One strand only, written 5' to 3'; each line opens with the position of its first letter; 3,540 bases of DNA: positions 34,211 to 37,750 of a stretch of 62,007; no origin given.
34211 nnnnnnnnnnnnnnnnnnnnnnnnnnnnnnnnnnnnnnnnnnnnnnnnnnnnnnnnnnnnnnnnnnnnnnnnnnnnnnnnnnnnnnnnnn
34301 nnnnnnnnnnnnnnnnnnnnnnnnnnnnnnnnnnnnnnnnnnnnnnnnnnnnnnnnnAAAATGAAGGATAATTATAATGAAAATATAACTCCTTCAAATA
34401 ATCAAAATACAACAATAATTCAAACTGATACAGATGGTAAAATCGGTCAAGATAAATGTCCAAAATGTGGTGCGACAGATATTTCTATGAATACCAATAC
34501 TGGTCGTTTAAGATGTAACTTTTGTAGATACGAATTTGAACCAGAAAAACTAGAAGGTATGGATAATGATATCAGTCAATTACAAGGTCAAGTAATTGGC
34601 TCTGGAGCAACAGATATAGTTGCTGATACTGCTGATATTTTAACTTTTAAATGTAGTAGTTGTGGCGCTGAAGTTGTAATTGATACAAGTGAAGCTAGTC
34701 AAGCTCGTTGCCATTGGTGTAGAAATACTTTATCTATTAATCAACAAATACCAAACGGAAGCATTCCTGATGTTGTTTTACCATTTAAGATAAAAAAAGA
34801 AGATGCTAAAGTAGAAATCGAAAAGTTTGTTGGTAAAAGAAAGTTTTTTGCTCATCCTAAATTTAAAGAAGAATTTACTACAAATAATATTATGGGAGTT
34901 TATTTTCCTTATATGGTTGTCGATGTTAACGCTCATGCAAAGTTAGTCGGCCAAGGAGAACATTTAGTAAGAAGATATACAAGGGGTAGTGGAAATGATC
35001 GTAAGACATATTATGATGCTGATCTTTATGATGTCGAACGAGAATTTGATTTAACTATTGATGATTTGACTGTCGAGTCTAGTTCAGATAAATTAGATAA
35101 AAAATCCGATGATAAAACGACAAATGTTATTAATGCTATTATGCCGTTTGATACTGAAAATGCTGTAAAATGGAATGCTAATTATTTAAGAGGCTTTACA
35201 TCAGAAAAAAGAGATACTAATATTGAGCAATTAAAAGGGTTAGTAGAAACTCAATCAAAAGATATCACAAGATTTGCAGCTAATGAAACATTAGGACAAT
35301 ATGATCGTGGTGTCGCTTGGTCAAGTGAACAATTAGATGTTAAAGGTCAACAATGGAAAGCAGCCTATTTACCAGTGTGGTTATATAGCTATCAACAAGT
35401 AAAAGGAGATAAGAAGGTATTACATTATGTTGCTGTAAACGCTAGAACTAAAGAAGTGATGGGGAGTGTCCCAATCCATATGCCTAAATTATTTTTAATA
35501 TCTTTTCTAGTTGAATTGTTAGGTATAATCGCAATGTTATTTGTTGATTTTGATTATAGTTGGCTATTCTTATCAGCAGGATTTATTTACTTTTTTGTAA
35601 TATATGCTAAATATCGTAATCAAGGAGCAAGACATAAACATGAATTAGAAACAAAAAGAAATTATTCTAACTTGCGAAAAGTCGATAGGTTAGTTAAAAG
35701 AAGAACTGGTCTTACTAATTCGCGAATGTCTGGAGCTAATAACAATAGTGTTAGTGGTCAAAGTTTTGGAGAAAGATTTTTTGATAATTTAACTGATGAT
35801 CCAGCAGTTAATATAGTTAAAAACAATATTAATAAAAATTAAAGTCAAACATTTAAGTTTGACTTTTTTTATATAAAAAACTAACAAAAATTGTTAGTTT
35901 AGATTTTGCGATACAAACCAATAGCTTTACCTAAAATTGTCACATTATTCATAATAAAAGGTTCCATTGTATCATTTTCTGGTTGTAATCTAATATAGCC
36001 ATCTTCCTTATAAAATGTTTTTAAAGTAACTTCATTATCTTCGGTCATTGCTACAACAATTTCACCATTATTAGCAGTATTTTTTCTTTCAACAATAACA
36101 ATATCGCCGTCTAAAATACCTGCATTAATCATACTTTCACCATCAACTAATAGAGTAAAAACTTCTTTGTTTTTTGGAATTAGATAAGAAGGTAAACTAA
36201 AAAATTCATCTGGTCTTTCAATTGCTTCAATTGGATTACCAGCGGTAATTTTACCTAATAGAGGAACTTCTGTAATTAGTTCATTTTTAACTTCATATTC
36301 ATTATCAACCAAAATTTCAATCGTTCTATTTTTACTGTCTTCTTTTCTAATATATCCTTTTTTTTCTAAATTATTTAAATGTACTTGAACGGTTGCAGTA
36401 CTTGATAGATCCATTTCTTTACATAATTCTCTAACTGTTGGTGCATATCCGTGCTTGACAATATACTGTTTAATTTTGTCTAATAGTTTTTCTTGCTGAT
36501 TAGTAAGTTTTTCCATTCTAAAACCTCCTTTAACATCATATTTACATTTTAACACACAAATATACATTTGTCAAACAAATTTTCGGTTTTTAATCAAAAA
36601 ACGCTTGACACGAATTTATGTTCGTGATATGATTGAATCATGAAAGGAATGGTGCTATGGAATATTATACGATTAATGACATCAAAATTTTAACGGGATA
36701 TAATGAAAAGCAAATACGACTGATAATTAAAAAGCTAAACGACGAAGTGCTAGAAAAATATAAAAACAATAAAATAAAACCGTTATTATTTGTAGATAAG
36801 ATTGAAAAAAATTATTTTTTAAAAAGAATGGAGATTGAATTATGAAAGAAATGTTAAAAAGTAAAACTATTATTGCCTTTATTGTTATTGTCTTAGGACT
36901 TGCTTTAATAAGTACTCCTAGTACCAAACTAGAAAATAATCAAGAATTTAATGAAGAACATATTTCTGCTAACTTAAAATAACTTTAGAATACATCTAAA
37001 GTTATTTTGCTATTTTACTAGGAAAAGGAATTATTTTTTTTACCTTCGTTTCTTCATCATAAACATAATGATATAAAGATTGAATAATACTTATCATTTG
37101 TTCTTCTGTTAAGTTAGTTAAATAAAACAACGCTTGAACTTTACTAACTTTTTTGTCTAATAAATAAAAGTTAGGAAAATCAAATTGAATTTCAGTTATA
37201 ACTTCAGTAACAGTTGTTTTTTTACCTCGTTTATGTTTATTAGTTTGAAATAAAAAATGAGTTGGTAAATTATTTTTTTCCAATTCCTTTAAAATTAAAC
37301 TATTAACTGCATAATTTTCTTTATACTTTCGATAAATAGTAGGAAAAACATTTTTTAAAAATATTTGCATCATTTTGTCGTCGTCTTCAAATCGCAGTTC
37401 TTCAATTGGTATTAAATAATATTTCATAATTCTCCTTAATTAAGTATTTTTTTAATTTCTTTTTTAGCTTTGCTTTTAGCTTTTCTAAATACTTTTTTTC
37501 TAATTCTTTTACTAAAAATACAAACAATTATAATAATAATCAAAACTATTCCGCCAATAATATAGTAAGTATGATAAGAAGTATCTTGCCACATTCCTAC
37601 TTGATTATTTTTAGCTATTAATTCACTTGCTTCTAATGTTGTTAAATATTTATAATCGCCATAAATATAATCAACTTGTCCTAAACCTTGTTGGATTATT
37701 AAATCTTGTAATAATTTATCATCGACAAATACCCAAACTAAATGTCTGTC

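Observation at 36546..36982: LexA-divergent SOS operon with an HTH-like gene and an unannotated 46-aa membrane peptide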

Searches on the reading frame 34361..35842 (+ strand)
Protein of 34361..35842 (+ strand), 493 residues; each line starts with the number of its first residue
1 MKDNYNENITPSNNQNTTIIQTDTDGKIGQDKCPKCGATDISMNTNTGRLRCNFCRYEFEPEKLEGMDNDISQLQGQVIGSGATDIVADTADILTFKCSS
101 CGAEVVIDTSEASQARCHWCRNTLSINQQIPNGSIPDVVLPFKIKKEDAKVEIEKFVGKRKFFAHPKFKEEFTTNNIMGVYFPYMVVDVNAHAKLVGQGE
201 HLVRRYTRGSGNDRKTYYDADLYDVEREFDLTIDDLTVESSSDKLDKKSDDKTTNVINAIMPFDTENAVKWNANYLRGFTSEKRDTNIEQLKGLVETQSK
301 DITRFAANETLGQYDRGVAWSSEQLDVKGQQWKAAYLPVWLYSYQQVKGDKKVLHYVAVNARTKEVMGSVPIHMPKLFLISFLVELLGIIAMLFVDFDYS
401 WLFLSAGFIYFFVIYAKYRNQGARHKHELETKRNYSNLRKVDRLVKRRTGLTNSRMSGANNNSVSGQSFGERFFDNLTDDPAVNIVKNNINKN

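Call 3: search_protein_families(library=pfam, proteins=[window:34361-35842:+], max_evalue=1)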
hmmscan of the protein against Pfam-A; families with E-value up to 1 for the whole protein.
window:34361-35842:+ (493 aa): 19 families
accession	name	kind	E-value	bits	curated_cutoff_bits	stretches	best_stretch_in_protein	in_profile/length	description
PF06467.20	zf-FCS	-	0.0018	18.5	22.4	1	113-133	3-25/39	MYM-type Zinc finger with FCS sequence motif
PF09723.15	Zn_ribbon_8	-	0.0019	18.6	34.4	1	95-122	5-34/41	Zinc ribbon domain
PF12760.12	Zn_ribbon_IS1595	-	0.0029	18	25.4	1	32-57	20-45/46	Transposase zinc-ribbon domain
PF10080.14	FtrD-like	-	0.0047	17.5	26.3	1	15-65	19-67/101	Membrane iron-sulfur containing protein FtrD-like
PF13248.11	Zn_ribbon_3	-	0.006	16.4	27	0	32-38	4-10/26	zinc-ribbon domain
PF05129.18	Zn_ribbon_Elf1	-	0.011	16.3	29.8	1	32-60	24-57/79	Transcription elongation factor Elf1 like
PF08271.17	Zn_Ribbon_TF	-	0.014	15.3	29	1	32-55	2-25/43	TFIIB zinc-binding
PF19133.5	DUF5816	-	0.077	13.7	26.9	1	33-61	37-64/72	Family of unknown function (DUF5816)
PF22191.2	IBR_1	-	0.077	13.3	27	1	32-59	5-31/47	IBR domain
PF15616.11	TerY_C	-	0.082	13.4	28.4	0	14-52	58-96/129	TerY-C metal binding domain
PF02150.21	Zn_ribbon_RPB9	-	0.12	12.7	25.2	0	33-61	4-33/36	RNA polymerases M/15 Kd subunit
PF01667.23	Ribosomal_S27e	-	0.12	12.5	24.5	1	94-124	6-36/55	Ribosomal protein S27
PF02748.20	PyrI_C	-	0.13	12.6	23.4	0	44-61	28-45/48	Aspartate carbamoyltransferase regulatory chain, metal binding domain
PF07191.17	Zn_ribbon_6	-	0.27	11.7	25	0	97-128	2-30/67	Double zinc ribbon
PF14354.12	Lar_restr_allev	-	0.36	11.6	28.6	0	32-103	5-33/58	Restriction alleviation protein Lar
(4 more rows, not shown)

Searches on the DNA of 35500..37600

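Call 75: search_rna_families(source=window, start=35500, end=37600, threshold=evalue, max_evalue=1)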
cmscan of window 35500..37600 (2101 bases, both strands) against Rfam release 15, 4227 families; matches with E-value up to 1: 0.
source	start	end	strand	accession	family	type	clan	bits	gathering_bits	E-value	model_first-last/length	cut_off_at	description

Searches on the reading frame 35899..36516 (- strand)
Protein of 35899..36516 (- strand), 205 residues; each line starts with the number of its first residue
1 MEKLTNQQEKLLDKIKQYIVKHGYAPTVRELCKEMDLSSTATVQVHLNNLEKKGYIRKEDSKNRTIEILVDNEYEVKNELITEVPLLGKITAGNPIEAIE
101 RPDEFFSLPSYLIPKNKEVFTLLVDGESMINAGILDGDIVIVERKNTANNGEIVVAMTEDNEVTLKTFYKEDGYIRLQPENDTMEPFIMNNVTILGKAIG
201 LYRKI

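Call 3: search_protein_families(library=pfam, proteins=[window:35899-36516:-], max_evalue=1)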
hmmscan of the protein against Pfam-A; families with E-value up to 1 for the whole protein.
window:35899-36516:- (205 aa): 22 families
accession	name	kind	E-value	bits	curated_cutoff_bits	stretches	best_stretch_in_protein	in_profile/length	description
PF00717.28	Peptidase_S24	-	4e-32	110.8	23.3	1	85-199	1-116/116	Peptidase S24-like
PF01726.22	LexA_DNA_bind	-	3.9e-22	78.3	23.7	1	1-65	1-65/65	LexA DNA binding domain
PF12802.13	MarR_2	-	1.5e-06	28.7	27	1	19-62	14-56/61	MarR family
PF13730.12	HTH_36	-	1.7e-05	24.9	25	1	26-56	26-55/55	Helix-turn-helix domain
PF13412.12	HTH_24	-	0.00089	19.2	21.9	1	27-57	19-48/48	Winged helix-turn-helix DNA-binding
PF21984.2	DnaD_N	-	0.0011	19.6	27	1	4-65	14-74/101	DnaD N-terminal domain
PF01022.26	HTH_5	-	0.002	18.4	22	1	27-58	17-47/47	Bacterial regulatory protein, arsR family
PF19179.5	TTC3_DZIP3_dom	-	0.0053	17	26.9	1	7-66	5-64/116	E3 ubiquitin-protein ligase TTC3/DZIP3 domain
PF03965.22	Penicillinase_R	-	0.0054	17.5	22.6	1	19-64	12-59/115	Penicillinase repressor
PF01047.28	MarR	-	0.0088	16.4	24.6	1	26-63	18-54/59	MarR family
PF01978.25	TrmB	-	0.016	15.5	25.6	1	27-64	24-60/68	Sugar-specific transcriptional regulator TrmB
PF14502.12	HTH_41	-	0.025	14.5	25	1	26-57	7-37/48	Helix-turn-helix domain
PF09012.17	FeoC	-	0.026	15.1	21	1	12-63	2-51/69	FeoC like transcriptional regulator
PF08220.18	HTH_DeoR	-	0.026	14.7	21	1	13-58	3-46/57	DeoR-like helix-turn-helix domain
PF13463.12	HTH_27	-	0.033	14.9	22.2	1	27-63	20-56/68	Winged helix DNA-binding domain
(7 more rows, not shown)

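Call 4: search_protein_families(library=ncbifam, proteins=[window:35899-36516:-], max_evalue=1)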
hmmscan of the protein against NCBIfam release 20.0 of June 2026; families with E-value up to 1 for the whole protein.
window:35899-36516:- (205 aa): 14 families
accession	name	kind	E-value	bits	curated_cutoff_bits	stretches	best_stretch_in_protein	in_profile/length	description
TIGR00498.1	lexA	equivalog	4e-68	229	110.95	1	1-205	1-202/203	transcriptional repressor LexA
NF007621.2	PRK10276.1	subfamily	1.3e-18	67.1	110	1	92-191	2-100/115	translesion error-prone DNA polymerase V autoproteolytic subunit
NF051876.1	transXXX_HumD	equivalog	0.00097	19.1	120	1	97-168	6-75/129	HumD family translesion DNA polymerase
TIGR01889.1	Staph_reg_Sar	paralog_domain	0.0013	19.1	62.6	1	5-83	24-103/109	staphylococcal accessory regulator family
TIGR01884.1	cas_HTH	subfamily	0.0033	16.8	60.2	1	27-67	158-197/202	CRISPR-associated CARF protein Csa3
NF050133.1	TransRegFabT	equivalog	0.0036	17.6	200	1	27-63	45-80/138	fatty acid biosynthesis transcriptional regulator FabT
NF040939.2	trans_reg_lrs14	equivalog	0.0082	16.2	90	1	19-64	30-74/103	Lrs14 family HTH-type transcriptional regulator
NF041396.1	TranRegLrp_Halo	equivalog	0.013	15.3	190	1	13-58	8-51/149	HTH-type transcriptional regulator Lrp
TIGR02404.1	trehalos_R_Bsub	equivalog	0.02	14.6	211.95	1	9-63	7-61/233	trehalose operon repressor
TIGR03342.1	dsrC_tusE_dsvC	subfamily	0.032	14.6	53.5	1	3-53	37-89/108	TusE/DsrC/DsvC family sulfur relay protein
NF003210.0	PRK04172.1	equivalog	0.045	12.6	350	1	2-91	2-84/496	phenylalanine--tRNA ligase subunit alpha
NF040887.2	trans_reg_YciT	exception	0.048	13.2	450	1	14-61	7-52/246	DNA-binding transcriptional regulator YciT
NF053606.1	Sta1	subfamily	0.052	13.6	80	1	17-63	27-71/100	Sta1 family transcriptional regulator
NF052281.1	rhizopine_MocR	equivalog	0.12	10.9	650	1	9-77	25-93/479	rhizopine catabolism transcriptional regulator MocR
